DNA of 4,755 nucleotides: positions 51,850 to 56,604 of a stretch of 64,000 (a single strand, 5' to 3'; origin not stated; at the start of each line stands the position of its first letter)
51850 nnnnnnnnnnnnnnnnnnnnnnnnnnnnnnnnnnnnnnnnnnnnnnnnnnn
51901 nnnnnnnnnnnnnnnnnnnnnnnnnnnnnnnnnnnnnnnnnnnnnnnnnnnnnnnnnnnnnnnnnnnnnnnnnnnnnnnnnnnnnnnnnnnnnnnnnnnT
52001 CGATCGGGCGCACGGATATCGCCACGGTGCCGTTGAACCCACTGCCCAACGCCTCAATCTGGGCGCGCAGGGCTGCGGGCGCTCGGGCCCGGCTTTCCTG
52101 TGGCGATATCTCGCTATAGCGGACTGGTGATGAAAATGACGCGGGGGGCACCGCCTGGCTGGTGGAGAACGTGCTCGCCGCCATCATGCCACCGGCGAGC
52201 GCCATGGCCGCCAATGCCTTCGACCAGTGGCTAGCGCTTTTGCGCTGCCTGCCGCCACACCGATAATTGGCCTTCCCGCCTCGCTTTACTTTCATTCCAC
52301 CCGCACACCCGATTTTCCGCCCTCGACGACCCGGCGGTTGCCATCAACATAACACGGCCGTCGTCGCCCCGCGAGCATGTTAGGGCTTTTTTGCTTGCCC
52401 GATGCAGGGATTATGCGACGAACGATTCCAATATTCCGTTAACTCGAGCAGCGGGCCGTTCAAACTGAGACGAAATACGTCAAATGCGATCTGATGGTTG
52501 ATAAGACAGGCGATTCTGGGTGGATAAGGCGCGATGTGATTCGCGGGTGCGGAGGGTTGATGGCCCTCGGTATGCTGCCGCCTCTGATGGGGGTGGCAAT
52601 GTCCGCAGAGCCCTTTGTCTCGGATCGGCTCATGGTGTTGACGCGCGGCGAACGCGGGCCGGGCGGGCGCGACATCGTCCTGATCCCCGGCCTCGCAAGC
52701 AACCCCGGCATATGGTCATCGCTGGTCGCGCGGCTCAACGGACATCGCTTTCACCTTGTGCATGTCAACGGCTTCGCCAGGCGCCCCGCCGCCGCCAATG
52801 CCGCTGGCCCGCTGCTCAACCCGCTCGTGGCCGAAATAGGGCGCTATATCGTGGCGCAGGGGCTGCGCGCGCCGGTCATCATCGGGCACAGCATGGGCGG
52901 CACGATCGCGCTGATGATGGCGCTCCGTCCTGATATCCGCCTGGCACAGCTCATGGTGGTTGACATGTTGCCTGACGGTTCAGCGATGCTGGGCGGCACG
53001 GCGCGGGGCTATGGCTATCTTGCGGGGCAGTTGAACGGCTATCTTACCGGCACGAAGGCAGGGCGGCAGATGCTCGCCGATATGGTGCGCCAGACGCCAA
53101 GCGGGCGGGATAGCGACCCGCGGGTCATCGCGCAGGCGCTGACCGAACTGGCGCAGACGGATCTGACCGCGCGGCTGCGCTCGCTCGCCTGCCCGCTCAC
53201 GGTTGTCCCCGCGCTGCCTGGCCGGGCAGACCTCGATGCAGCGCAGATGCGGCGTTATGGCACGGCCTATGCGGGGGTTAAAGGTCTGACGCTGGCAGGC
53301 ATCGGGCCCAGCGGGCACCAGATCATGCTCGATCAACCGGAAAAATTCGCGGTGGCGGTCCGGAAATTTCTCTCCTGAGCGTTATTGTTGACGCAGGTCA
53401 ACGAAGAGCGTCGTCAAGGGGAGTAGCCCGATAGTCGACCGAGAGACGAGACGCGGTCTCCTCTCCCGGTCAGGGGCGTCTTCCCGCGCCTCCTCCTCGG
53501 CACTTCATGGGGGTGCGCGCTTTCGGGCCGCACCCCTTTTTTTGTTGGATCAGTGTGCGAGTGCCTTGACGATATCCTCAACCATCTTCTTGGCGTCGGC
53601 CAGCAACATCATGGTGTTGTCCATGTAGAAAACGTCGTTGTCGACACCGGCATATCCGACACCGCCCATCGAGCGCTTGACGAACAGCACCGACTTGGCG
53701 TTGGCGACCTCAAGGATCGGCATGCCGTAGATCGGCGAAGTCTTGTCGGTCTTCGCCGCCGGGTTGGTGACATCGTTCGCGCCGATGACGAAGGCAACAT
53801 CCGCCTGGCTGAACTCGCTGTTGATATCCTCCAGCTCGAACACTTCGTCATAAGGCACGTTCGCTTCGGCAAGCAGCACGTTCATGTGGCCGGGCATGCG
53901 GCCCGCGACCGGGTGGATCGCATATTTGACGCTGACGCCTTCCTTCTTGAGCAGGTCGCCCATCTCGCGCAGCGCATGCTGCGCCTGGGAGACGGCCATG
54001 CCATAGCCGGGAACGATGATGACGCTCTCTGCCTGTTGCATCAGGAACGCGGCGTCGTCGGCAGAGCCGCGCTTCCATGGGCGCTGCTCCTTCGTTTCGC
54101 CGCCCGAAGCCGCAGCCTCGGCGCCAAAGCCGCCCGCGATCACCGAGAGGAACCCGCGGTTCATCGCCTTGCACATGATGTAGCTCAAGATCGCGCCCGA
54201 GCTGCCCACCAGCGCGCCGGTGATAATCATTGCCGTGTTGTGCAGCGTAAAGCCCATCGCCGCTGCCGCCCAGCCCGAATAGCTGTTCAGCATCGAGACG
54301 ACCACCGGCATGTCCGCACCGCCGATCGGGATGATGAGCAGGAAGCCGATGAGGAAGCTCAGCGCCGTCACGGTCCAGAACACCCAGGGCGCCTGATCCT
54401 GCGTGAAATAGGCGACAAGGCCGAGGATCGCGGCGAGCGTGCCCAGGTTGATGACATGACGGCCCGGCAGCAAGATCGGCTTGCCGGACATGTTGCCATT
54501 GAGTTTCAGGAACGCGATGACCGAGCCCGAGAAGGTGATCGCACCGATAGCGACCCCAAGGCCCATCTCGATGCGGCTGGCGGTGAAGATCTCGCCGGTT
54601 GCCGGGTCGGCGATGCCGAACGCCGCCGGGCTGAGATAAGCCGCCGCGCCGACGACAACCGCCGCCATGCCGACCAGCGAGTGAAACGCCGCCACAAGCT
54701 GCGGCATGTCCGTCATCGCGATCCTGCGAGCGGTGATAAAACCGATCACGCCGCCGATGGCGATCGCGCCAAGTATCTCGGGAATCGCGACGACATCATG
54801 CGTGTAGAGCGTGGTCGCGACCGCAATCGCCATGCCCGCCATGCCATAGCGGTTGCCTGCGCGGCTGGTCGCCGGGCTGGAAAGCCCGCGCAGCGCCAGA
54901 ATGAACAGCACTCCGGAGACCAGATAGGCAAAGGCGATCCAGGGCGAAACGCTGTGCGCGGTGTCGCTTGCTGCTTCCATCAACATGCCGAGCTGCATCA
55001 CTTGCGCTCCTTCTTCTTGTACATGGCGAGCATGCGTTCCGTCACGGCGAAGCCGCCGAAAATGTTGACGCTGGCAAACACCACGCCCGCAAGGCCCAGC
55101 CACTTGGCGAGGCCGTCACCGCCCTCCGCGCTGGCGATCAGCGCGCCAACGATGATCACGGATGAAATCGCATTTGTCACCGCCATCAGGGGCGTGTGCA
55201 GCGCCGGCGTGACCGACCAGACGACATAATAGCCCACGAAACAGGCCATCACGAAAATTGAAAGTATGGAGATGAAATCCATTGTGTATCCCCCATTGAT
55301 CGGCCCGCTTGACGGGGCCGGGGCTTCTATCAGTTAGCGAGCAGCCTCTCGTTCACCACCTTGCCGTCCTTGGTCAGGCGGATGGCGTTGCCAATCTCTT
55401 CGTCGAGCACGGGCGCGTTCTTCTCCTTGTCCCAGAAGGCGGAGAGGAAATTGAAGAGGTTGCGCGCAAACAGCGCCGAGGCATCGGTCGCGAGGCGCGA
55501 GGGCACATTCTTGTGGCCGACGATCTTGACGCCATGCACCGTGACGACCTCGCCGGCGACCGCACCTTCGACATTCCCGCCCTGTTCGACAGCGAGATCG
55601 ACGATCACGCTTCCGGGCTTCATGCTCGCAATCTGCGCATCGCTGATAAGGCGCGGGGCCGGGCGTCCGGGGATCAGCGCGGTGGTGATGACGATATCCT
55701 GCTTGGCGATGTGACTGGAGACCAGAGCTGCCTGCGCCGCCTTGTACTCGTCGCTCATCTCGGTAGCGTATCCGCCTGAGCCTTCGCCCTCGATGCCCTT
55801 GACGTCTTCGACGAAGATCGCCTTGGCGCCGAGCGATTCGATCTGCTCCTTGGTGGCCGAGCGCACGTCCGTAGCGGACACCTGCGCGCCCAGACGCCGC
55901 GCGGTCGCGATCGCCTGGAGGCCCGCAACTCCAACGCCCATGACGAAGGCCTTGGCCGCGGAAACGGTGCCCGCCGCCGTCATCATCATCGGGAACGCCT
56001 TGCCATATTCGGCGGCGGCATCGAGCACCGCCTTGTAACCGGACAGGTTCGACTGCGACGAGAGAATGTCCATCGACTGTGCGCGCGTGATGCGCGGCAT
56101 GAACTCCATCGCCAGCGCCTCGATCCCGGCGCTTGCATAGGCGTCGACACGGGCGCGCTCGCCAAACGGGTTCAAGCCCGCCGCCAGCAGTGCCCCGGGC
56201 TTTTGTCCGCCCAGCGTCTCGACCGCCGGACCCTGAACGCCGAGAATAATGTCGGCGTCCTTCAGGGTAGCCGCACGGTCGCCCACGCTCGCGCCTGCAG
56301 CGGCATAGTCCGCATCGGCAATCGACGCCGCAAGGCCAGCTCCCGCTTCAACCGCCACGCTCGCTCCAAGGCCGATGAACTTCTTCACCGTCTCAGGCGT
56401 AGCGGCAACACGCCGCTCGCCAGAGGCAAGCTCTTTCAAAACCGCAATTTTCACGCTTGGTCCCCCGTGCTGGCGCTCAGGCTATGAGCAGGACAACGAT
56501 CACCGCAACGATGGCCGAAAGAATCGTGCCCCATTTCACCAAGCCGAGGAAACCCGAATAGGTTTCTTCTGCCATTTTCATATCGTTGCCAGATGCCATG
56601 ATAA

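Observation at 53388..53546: Candidate FNR/FixK-activated CU-rich small RNA between a hydrolase and pntB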

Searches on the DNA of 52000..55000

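Call 3: search_rna_families(source=window, start=52000, end=55000, threshold=evalue, max_evalue=10, show_alignments=3)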
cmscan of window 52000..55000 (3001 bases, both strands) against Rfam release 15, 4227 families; matches with E-value up to 10: 2.
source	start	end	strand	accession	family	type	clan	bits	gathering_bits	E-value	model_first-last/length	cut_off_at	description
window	53068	53177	+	RF02242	Xoo5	Gene; sRNA;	-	18.3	50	1.5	1-124/124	no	Xanthomonadaceae sRNA Xoo5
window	54276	54352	-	RF02246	Six3os1_1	Gene; lncRNA;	-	14.5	50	5.2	1-87/87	no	Six3os1 conserved region 1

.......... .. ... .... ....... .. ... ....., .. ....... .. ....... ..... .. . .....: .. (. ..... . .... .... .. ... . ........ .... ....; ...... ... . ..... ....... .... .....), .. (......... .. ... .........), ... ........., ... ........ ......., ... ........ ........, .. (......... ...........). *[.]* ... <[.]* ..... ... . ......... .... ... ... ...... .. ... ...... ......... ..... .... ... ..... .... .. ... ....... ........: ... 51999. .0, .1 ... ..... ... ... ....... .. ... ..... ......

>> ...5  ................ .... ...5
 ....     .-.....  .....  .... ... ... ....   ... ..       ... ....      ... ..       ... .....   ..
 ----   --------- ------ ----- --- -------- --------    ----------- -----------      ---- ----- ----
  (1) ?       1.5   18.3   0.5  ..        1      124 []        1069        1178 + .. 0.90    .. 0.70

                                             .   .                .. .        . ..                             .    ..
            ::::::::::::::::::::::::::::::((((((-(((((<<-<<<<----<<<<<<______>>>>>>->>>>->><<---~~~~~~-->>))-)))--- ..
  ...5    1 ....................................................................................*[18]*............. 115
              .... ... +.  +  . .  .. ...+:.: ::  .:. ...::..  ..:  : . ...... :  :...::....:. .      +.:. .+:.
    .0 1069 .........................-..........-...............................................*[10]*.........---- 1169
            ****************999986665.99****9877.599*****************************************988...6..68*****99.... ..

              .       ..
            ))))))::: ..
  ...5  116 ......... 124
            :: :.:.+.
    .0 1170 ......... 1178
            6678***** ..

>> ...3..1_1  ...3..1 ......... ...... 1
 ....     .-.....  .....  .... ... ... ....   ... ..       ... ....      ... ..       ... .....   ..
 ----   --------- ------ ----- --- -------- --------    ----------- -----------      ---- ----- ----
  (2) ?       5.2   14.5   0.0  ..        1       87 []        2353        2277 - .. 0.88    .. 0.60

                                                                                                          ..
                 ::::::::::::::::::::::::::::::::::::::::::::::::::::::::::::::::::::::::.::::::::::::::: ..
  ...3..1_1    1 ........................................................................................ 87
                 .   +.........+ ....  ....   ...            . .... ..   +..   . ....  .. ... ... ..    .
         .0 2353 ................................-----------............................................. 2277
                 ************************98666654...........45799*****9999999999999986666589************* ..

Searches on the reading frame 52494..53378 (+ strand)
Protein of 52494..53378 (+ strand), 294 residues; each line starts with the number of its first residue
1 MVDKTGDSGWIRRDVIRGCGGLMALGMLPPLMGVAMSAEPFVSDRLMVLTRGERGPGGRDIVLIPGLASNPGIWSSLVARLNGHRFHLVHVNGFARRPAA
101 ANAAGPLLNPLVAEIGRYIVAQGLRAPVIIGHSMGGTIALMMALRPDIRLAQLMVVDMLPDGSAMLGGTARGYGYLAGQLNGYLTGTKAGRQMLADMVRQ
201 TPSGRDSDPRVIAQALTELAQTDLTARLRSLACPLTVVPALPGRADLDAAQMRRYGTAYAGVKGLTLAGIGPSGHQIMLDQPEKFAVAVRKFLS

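Call 8: search_protein_families(library=pfam, proteins=[window:52494-53378:+])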
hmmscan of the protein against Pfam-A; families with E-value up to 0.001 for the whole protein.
window:52494-53378:+ (294 aa): 3 families
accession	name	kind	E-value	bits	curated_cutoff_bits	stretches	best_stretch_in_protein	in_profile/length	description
PF12697.13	Abhydrolase_6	-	1.9e-12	48.8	26.3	1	61-286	1-215/217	Alpha/beta hydrolase family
PF00561.26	Abhydrolase_1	-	1.1e-08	35.5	25.8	1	61-158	3-102/245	alpha/beta hydrolase fold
PF00756.26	Esterase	-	0.00072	19.8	22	0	127-145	117-135/251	Putative esterase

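Call 30: search_protein_families(library=ncbifam, proteins=[window:52494-53378:+])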
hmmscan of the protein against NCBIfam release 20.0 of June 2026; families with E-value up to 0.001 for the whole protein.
window:52494-53378:+ (294 aa): 11 families
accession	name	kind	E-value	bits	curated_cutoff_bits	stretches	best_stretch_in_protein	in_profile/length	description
NF051488.1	bifunc_PcaDC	exception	8.5e-11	41.6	390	1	59-293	13-250/375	bifunctional 3-oxoadipate enol-lactonase/4-carboxymuconolactone decarboxylase PcaDC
TIGR01738.1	bioH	equivalog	2.2e-10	40.6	206.95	1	57-157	3-97/245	pimeloyl-ACP methyl ester esterase BioH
TIGR02427.1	protocat_pcaD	equivalog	2.1e-08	33.9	255.85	0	59-156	14-110/251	3-oxoadipate enol-lactonase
TIGR03695.1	menH_SHCHC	equivalog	4e-07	29.7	208.55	0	61-156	5-102/252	2-succinyl-6-hydroxy-2,4-cyclohexadiene-1-carboxylate synthase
NF051487.1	bifunc_PcaCD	exception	2e-06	27.2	430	0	33-155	145-268/413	bifunctional 4-carboxymuconolactone decarboxylase/3-oxoadipate enol-lactonase PcaCD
TIGR03611.1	RutD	equivalog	9.8e-06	25.1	238.5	1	57-157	12-112/258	pyrimidine utilization protein D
NF011457.0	PRK14875.1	equivalog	2.8e-05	23.3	307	1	55-156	128-229/372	acetoin dehydrogenase dihydrolipoyllysine-residue acetyltransferase subunit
TIGR03056.1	bchO_mg_che_rel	equivalog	3.7e-05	22.9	172.55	1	55-149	24-119/278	alpha/beta fold hydrolase BchO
NF008340.0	PRK11126.1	equivalog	0.00027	20.3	261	0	61-155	17-109/255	2-succinyl-6-hydroxy-2,4-cyclohexadiene-1-carboxylate synthase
NF007954.0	PRK10673.1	equivalog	0.00043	19.6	399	1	118-160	74-116/255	esterase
NF007674.0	PRK10349.1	equivalog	0.00075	19.2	449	0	54-163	9-112/256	pimeloyl-ACP methyl ester esterase BioH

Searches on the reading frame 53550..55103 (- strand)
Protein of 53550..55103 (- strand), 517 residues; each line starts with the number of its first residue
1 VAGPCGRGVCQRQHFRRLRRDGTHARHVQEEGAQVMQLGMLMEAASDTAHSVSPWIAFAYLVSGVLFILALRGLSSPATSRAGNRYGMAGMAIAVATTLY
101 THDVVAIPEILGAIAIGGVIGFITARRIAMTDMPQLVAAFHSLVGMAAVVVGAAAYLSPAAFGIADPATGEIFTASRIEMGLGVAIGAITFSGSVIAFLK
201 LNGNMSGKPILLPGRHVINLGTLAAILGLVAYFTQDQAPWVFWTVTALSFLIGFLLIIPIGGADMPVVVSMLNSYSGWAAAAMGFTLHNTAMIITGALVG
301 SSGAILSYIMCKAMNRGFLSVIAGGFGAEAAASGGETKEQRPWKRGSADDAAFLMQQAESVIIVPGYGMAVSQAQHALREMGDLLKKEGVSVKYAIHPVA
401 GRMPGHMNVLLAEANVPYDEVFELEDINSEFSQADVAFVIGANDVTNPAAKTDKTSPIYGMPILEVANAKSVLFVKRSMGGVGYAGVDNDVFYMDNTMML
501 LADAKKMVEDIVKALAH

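Call 8: search_protein_families(library=pfam, proteins=[window:53550-55103:-])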
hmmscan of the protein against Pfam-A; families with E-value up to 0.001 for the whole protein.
window:53550-55103:- (517 aa): 1 family
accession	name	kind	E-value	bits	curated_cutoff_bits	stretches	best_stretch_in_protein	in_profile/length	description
PF02233.22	PNTB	-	3.8e-193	643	31.7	1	58-513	3-455/456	NAD(P) transhydrogenase beta subunit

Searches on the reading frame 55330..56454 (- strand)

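Call 8: search_protein_families(library=pfam, proteins=[window:55330-56454:-])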
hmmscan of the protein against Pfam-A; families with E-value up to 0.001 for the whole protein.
window:55330-56454:- (374 aa): 2 families
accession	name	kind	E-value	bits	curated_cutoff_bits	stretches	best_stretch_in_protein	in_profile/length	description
PF01262.27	AlaDh_PNT_C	-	2.6e-63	213.8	23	1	142-368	1-213/214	Alanine dehydrogenase/PNT, C-terminal domain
PF05222.21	AlaDh_PNT_N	-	6.5e-39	133.7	30.4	1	5-137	2-135/136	Alanine dehydrogenase/PNT, N-terminal domain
